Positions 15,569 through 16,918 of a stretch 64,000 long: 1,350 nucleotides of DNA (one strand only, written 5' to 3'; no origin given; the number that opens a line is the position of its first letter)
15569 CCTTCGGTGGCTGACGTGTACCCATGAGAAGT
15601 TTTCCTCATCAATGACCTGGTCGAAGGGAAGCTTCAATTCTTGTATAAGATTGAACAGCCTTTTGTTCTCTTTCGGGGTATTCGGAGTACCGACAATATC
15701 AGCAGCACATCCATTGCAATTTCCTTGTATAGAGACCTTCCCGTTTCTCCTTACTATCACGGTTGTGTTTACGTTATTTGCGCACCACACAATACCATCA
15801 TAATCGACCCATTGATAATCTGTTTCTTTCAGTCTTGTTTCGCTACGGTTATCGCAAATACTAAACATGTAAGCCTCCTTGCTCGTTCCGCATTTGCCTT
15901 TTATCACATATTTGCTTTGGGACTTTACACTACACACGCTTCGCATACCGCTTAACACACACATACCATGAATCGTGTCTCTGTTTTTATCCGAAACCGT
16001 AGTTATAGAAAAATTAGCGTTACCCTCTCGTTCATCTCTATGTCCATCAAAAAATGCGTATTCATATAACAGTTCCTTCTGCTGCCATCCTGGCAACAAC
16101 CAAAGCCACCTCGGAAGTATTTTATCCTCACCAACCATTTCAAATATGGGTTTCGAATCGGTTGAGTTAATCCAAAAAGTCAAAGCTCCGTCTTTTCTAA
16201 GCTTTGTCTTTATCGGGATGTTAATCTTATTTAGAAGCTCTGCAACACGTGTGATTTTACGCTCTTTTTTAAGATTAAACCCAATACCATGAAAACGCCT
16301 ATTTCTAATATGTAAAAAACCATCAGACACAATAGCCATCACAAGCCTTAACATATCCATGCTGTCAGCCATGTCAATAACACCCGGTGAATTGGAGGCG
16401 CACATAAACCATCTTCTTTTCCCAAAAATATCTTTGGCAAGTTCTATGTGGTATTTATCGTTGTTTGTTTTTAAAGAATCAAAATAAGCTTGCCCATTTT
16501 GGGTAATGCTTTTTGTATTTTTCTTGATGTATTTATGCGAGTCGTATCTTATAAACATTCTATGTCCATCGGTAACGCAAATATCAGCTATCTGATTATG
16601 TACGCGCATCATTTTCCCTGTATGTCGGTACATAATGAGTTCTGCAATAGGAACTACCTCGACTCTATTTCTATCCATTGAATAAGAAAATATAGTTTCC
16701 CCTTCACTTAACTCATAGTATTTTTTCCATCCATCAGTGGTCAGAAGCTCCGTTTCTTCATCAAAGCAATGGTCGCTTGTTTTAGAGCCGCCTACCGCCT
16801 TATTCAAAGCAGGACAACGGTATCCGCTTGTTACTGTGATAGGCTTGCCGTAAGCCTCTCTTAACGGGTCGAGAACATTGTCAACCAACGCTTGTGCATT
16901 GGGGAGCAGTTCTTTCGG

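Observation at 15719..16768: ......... intein splits the zinc-binding motif of the phage endolysin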

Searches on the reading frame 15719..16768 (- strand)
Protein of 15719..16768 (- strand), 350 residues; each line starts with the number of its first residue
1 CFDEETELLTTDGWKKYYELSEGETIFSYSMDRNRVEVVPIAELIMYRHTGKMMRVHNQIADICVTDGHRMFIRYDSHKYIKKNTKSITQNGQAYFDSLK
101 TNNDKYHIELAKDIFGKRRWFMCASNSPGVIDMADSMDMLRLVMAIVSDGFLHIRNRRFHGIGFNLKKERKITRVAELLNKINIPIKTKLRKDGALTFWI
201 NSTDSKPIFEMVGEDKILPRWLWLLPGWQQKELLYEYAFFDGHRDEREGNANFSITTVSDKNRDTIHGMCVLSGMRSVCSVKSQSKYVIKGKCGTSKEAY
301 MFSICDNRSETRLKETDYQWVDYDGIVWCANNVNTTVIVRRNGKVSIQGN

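Call 4: search_protein_families(library=pfam, max_evalue=1, proteins=[window:15719-16768:-])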
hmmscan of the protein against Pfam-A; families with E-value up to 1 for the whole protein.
seq(350 aa): 4 families
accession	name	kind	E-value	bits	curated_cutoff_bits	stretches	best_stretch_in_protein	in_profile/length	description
PF14890.11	Intein_splicing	-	0.00058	20.1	35.8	1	13-92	7-90/155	Intein splicing domain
PF12225.13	DUF5981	-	0.018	15.1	23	1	268-298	26-56/95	Methylene-tetrahydrofolate reductase C terminal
PF19864.5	Radical_SAM_N2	-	0.06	13.2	29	1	157-193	48-84/151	Radical SAM proteins, N-terminal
PF00705.23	PCNA_N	-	0.12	12.6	20.3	1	133-204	39-107/127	Proliferating cell nuclear antigen, N-terminal domain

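Call 5: search_protein_families(library=ncbifam, max_evalue=1, proteins=[window:15719-16768:-])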
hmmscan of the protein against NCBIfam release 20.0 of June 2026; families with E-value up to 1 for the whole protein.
seq(350 aa): 2 families
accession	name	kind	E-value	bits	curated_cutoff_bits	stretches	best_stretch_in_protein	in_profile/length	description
TIGR01445.1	intein_Nterm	domain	0.005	17.8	24.5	1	1-72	1-82/83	intein N-terminal splicing region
TIGR03211.1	catechol_2_3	equivalog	0.0077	15.5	320.2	1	155-194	204-243/303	catechol 2,3-dioxygenase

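Call 7: search_solved_structures(query=window:15719-16768:-, max_evalue=10, show_alignments=3)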
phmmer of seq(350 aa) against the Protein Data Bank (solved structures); distinct sequences matched with E-value up to 10: 2.
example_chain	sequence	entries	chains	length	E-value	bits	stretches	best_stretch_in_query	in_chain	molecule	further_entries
9uan_B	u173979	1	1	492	0.41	13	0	113-158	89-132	miniGq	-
8boz_B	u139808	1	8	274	1.6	11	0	118-161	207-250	Lipoprotein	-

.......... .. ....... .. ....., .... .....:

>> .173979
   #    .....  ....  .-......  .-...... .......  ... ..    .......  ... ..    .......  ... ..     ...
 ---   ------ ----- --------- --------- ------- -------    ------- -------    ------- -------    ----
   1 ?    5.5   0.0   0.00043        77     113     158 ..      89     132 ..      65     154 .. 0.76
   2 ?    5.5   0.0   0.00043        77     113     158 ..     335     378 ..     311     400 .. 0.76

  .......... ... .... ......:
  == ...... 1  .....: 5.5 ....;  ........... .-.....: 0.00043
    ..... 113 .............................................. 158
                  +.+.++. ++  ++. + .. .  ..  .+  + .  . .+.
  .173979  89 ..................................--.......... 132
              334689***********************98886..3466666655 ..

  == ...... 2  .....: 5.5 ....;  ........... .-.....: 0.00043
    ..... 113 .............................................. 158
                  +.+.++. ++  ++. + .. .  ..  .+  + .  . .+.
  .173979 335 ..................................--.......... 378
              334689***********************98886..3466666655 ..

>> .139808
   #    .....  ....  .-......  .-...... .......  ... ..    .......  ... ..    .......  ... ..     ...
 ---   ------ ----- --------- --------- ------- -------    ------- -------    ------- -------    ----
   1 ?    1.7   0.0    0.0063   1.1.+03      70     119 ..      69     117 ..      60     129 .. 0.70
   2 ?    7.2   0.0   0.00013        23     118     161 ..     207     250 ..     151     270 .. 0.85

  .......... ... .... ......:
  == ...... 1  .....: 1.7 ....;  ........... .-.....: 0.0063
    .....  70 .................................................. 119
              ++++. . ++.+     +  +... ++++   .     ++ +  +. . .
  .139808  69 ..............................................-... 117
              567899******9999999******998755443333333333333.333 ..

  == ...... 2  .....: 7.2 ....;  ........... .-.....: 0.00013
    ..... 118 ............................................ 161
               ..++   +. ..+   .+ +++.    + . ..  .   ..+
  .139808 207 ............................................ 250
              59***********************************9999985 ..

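Call 8: find_homologous_proteins(query=window:15719-16768:-, max_evalue=0.001)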
Query seq(350 aa) (350 aa): 103 proteins with E <= 0.001 among 755 candidates.
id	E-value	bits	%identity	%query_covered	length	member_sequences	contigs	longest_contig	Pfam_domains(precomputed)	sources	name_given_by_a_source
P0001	7.3e-240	813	100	100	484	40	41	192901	PF08291.17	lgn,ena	-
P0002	4.3e-212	722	87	100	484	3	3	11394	PF08291.17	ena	-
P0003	1.3e-201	687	83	100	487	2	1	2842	PF08291.17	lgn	-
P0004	7.7e-127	441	56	100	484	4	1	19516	PF08291.17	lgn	-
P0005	1.1e-114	401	52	100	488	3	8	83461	PF08291.17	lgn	-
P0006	1.9e-114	401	52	100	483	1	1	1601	PF08291.17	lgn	-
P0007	6.4e-112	392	51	100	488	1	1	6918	PF08291.17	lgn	-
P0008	9.0e-110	385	49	100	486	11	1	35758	PF08291.17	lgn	-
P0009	1.5e-109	384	52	91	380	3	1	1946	-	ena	-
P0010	1.1e-108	382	49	100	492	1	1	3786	PF08291.17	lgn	-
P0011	2.2e-106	374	48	100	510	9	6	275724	PF08291.17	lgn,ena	-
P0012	5.4e-97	343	45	100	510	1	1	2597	PF08291.17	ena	-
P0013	3.7e-96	340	45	100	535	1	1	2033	PF08291.17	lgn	-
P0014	9.0e-95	336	47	100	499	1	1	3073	PF08291.17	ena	-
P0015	3.9e-93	330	45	100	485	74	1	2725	PF08291.17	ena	-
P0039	1.1e-77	280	41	100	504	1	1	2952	PF14528.12,PF14890.12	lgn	-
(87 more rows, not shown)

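Call 21: predict_structure(alignment_id=A2)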
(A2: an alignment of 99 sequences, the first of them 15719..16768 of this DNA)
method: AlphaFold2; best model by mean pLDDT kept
length: 350 residues; sequences in the alignment: 99
mean_pLDDT: 95.2   pTM: 0.91
mean pLDDT of the five models: 95.2, 95.1, 95.1, 95.0, 94.6
residues with pLDDT >= 90: 320; 70-90: 16; 50-70: 14; < 50: 0
segments of 3 or more residues with pLDDT < 50: none
pLDDT, mean of each block of 10 residues (from residue 1): 98 98 98 96 98 98 98 86 69 73 90 97 97 96 98 96 98 98 97 97 97 97 98 98 94 97 98 98 95 95 97 98 98 98 97
secondary structure, 60 per line:
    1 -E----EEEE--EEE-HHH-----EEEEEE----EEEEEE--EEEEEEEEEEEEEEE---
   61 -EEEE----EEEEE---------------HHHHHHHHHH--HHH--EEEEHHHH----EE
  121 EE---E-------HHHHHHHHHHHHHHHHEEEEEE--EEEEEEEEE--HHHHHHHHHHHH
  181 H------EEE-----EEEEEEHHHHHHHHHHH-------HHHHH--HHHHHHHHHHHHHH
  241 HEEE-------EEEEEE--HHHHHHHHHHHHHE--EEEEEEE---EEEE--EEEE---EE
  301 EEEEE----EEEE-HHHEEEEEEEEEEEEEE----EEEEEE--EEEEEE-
elements in order: E7-10 E13-15 E25-30 E35-40 E43-57 E62-65 E70-74 H90-99 E107-110 H111-114 E119-122 H134-149 E150-155 E158-166 H169-181 E188-190 E196-201 H202-212 H220-224 H227-241 E242-244 E252-257 H260-272 E276-282 E286-289 E292-295 E299-305 E310-313 E318-331 E336-341 E344-349

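Call 24: fold_search(model_id=the predicted structure, library=pdb)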
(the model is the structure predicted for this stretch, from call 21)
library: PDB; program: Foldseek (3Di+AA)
matches with E <= 10: 988; with E <= 0.001: 73
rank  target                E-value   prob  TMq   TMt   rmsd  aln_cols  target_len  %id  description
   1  7qsu                  1.4e-17  1.00  0.63  0.61   6.6       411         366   17  Crystal structure of homing endonuclease-associated TliVMA intein (C1A, d333-339) (released 2022-03-30)
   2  7qss                  6.3e-16  1.00  0.61  0.51   7.7       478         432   15  Crystal structure of homing endonuclease-associated TliVMA intein (C1A) (released 2022-03-30)
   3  1vde_A                1.8e-15  1.00  0.60  0.50   6.9       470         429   11  PI-SCEI, A HOMING ENDONUCLEASE WITH PROTEIN SPLICING ACTIVITY (released 1998-04-08)
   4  1ef0_A                1.2e-14  1.00  0.59  0.51   7.9       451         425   12  CRYSTAL STRUCTURE OF PI-SCEI MINIPRECURSOR (released 2000-06-07)
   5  1vde_B                2.8e-14  1.00  0.57  0.49   8.7       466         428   12  PI-SCEI, A HOMING ENDONUCLEASE WITH PROTEIN SPLICING ACTIVITY (released 1998-04-08)
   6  7qst                  4.6e-13  1.00  0.58  0.56  12.5       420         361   13  Crystal structure of homing endonuclease-associated PhoVMA intein (C1A) (released 2022-03-30)
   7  1lws_A                1.6e-12  1.00  0.60  0.51   8.1       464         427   13  Crystal structure of the intein homing endonuclease PI-SceI bound to its recognition sequence (released 2002-09-27)
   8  1lwt_A                5.6e-12  1.00  0.63  0.52   8.6       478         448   11  Crystal structure of the intein homing endonuclease PI-SceI bound to its substrate DNA (Ca2+ free) (released 2002-09-27)
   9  1dfa                  5.9e-12  1.00  0.57  0.51   8.4       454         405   11  CRYSTAL STRUCTURE OF PI-SCEI IN C2 SPACE GROUP (released 1999-12-08)
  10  1jva_A                9.3e-12  1.00  0.58  0.50   8.7       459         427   12  CRYSTAL STRUCTURE OF THE VMA1-DERIVED ENDONUCLEASE BEARING THE N AND C EXTEIN PROPEPTIDES (released 2002-08-29)
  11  1jva_B                1.7e-11  1.00  0.60  0.51   8.2       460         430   11  CRYSTAL STRUCTURE OF THE VMA1-DERIVED ENDONUCLEASE BEARING THE N AND C EXTEIN PROPEPTIDES (released 2002-08-29)
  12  1um2_A                2.8e-11  1.00  0.57  0.49   9.6       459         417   12  Crystal Structure of the Vma1-Derived Endonuclease with the Ligated Extein Segment (released 2004-09-22)
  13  1dq3                  3.9e-11  1.00  0.63  0.50   7.4       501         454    7  CRYSTAL STRUCTURE OF AN ARCHAEAL INTEIN-ENCODED HOMING ENDONUCLEASE PI-PFUI (released 2000-07-05)
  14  1ef0_B                4.9e-11  1.00  0.54  0.49   9.0       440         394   14  CRYSTAL STRUCTURE OF PI-SCEI MINIPRECURSOR (released 2000-06-07)
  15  1um2_B                1.1e-10  1.00  0.61  0.53   8.6       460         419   13  Crystal Structure of the Vma1-Derived Endonuclease with the Ligated Extein Segment (released 2004-09-22)
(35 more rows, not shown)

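Call 40: find_encoding_contigs(protein=P0001, flank=3000, max_places=4)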
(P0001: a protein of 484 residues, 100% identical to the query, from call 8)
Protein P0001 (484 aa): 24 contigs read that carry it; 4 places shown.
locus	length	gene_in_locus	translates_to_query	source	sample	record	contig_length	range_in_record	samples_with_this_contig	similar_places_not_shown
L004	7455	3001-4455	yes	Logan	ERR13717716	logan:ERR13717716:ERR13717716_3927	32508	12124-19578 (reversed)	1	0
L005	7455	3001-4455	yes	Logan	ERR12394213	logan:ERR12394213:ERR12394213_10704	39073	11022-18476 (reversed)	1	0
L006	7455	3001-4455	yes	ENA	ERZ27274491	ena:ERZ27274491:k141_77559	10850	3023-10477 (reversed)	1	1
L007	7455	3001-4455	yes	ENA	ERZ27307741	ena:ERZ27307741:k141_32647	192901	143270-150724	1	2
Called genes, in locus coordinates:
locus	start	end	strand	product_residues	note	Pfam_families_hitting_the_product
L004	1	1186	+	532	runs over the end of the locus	PF24243:Phage_tail_C (weak)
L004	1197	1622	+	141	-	-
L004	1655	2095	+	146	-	-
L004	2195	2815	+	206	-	-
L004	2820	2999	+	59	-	-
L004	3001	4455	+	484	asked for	PF08291:Peptidase_M15_3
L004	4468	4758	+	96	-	-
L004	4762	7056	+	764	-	-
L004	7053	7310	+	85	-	-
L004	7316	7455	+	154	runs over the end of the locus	-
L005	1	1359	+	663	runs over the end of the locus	PF24243:Phage_tail_C (weak)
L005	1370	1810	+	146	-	-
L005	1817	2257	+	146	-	-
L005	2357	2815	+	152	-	PF05105:Phage_holin_4_1 (weak)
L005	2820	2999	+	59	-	-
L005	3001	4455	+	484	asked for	PF08291:Peptidase_M15_3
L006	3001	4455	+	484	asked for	PF08291:Peptidase_M15_3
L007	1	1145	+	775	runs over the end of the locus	PF24243:Phage_tail_C (weak)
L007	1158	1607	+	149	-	-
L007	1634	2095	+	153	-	-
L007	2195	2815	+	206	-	-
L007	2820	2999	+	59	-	-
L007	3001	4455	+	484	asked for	PF08291:Peptidase_M15_3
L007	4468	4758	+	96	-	-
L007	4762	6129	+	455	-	-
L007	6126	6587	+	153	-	PF20647:DUF6808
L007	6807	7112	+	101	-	-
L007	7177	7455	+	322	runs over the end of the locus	-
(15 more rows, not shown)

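Call 41: search_dna_similar(query=window:15719-16768:-, collection=phages, mode=protein, max_rows=40, max_evalue=0.001)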
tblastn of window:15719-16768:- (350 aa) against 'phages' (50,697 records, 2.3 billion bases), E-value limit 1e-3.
Records with a match: 95; places in all: 99; records where one place covers at least 80% of the query: 34.
Best place of each record, by identity: <60% 95.
By first word of the organism name: Mycobacterium 44; Prevotella 15; Pseudomonas 9; Escherichia 7; Staphylococcus 5; Tenacibaculum 3; uncultured 2; Pectobacterium 2; Corynebacterium 2; Bacteroides 1; and 5 more.
By host as written in the record: Mycobacterium smegmatis mc2 155 38; Prevotella sp. 15; - 8; Pseudomonas syringae pv. porri LMG 28495 8; Escherichia coli 6; Mycobacterium smegmatis mc#155 4; Staphylococcus aureus 3; Tenacibaculum maritimum 3; and 9 more.
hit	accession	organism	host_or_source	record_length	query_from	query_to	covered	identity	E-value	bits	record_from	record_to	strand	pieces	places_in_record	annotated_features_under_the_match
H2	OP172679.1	Bacteroides phage BF766P4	Bacteroides fragilis DA766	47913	1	350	100%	38.9%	2e-68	238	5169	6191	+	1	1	hypothetical protein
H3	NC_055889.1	uncultured phage cr53_1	human feces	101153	1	350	100%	35.6%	1e-48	181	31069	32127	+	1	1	VOG2995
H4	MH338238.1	Mycobacterium phage Michley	Mycobacterium smegmatis mc2 155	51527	1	350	100%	24.7%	4e-8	61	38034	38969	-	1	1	54: DNA primase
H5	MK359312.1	Mycobacterium phage Fushigi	Mycobacterium smegmatis mc2 155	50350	1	350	100%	24.7%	4e-8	61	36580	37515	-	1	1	53: DNA primase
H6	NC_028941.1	Mycobacterium phage Turj99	Mycobacterium smegmatis mc2 155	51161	1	350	100%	24.7%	5e-8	61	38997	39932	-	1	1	intein-containing topoisomerase primase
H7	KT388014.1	Mycobacterium phage Turj99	Mycobacterium smegmatis mc2 155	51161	1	350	100%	24.7%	5e-8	61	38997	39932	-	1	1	intein-containing topoisomerase primase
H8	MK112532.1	Mycobacterium phage Bones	Mycobacterium smegmatis mc2 155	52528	1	350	100%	24.4%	6e-8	60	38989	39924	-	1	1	55: DNA primase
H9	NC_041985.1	Mycobacterium phage Switzer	Mycobacterium smegmatis mc2 155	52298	1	350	100%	24.4%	6e-8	61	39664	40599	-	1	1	56: PhoH-like phosphate starvation-inducible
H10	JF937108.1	Mycobacterium phage Switzer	Mycobacterium smegmatis mc2 155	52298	1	350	100%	24.4%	6e-8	61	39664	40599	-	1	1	56: DNA primase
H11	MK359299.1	Mycobacterium phage Petp2012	Mycobacterium smegmatis mc2 155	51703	1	350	100%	24.4%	1e-7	59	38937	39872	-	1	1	56: DNA primase/polymerase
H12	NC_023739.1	Mycobacterium phage BillKnuckles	Mycobacterium smegmatis mc2 155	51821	1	350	100%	24.4%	1e-7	59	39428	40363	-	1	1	54: DNA primase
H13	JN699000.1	Mycobacterium phage BillKnuckles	Mycobacterium smegmatis mc2 155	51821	1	350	100%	24.4%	1e-7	59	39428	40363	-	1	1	54: DNA primase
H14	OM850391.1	Staphylococcus phage O1-102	Staphylococcus aureus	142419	1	350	100%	23.7%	1e-10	69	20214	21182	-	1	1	record has no annotation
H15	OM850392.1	Staphylococcus phage B2-102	Staphylococcus aureus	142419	1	350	100%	23.7%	1e-10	69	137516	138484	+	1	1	record has no annotation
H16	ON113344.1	Staphylococcus phage T2-102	Staphylococcus aureus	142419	1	350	100%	23.7%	1e-10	69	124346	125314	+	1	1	record has no annotation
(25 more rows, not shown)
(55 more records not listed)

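Call 42: get_annotated_region(hit=H2, flank=3000)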
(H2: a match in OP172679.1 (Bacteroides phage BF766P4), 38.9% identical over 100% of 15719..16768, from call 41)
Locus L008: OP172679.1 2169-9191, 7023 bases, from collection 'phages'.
description: Bacteroides phage BF766P4, complete genome.
organism: Bacteroides phage BF766P4 (NCBI taxid 2968561)
taxonomy: Viruses; Duplodnaviria; Heunggongvirae; Uroviricota; Caudoviricetes
host: Bacteroides fragilis DA766; source: municipal sewage; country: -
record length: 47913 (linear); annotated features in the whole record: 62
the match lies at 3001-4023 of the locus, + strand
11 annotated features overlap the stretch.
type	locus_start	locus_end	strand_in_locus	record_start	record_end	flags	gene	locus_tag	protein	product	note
CDS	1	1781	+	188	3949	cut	-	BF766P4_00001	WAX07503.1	tail fiber protein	-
CDS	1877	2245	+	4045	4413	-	-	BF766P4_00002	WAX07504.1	hypothetical protein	-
CDS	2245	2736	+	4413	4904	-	-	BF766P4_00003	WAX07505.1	hypothetical protein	-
CDS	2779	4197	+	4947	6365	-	-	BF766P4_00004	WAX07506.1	hypothetical protein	-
CDS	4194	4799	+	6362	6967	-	-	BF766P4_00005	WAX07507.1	hypothetical protein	-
CDS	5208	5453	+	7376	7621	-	-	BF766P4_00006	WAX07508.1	hypothetical protein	-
CDS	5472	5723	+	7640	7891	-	-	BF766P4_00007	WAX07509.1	hypothetical protein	-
CDS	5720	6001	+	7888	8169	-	-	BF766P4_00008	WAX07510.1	hypothetical protein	-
CDS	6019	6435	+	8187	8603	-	-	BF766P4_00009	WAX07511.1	hypothetical protein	-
CDS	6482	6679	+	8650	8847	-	-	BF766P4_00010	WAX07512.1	hypothetical protein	-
CDS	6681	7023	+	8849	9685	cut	-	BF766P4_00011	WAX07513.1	hypothetical protein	-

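Call 43: get_annotated_region(hit=H3, flank=3000)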
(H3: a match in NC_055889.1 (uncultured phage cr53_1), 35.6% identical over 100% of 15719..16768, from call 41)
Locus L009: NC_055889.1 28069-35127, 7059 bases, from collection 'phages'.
description: CrAssphage cr53_1, complete genome.
organism: uncultured phage cr53_1 (NCBI taxid 2772080)
taxonomy: Viruses; Duplodnaviria; Heunggongvirae; Uroviricota; Caudoviricetes; Crassvirales; Suoliviridae; Loutivirinae; Blohavirus; Blohavirus americanus
host: -; source: human feces; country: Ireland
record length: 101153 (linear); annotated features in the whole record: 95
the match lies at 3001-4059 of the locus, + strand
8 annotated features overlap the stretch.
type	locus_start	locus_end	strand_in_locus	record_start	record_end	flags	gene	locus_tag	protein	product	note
CDS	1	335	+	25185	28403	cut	-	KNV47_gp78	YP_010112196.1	tail fiber protein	gp_67236; Endo-N-acetylneuraminidase, tail fiber protein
CDS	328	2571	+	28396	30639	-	-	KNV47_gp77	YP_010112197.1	lipocalin-like protein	gp_67237; human gut microbiome secreted protein, lipocalin-like protein, BACON binding domain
CDS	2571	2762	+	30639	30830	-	-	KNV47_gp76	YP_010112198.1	hypothetical protein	gp_67238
CDS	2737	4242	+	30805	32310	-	-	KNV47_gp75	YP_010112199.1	VOG2995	gp_67239; phosphoesterase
CDS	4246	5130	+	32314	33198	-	-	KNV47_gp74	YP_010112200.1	keratin/vimentin-like protein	gp_67240; Similar to Yuri gagarin/keratin/vimentin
CDS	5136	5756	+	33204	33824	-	-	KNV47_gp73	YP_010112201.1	outer capsid protein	gp_67241; outer capsid protein, tail-needle protein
CDS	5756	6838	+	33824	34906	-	-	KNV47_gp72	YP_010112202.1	hypothetical protein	gp_67242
CDS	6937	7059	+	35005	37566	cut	-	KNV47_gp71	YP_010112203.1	tail protein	gp_67243; similar to sulfatase, major tropism determinant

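Call 50: find_encoding_contigs(protein=P0002, flank=3000, max_places=2)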
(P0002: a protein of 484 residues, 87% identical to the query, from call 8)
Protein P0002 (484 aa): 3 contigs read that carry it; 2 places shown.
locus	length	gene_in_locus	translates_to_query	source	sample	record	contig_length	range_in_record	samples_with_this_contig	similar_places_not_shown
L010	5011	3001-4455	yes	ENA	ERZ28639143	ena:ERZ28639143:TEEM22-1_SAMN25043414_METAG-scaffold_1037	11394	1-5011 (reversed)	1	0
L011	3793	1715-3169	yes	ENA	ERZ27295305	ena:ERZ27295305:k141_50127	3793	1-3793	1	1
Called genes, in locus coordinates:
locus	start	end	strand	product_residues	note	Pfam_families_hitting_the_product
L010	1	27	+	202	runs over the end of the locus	PF13004:BACON (weak)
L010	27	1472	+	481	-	PF12810:ALK_LTK_GRD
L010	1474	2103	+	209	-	-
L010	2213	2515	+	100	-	-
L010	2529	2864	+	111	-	-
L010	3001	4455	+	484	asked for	PF08291:Peptidase_M15_3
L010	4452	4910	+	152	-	-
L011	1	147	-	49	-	?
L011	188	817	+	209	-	-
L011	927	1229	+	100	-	-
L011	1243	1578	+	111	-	-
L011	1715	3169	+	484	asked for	PF08291:Peptidase_M15_3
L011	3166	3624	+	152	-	-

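Call 51: find_encoding_contigs(protein=P0004, flank=3000, max_places=2)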
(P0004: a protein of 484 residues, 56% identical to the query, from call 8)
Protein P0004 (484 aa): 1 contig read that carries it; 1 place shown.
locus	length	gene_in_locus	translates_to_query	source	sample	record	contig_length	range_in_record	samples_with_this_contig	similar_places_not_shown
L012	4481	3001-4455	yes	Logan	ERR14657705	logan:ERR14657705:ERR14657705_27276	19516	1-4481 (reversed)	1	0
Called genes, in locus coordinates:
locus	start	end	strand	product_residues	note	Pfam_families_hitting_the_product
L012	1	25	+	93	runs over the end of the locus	-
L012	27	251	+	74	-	-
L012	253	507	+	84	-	-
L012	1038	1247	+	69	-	-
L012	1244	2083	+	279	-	PF05265:DUF723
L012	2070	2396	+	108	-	PF03819:MazG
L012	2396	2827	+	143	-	-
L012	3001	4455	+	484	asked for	PF08291:Peptidase_M15_3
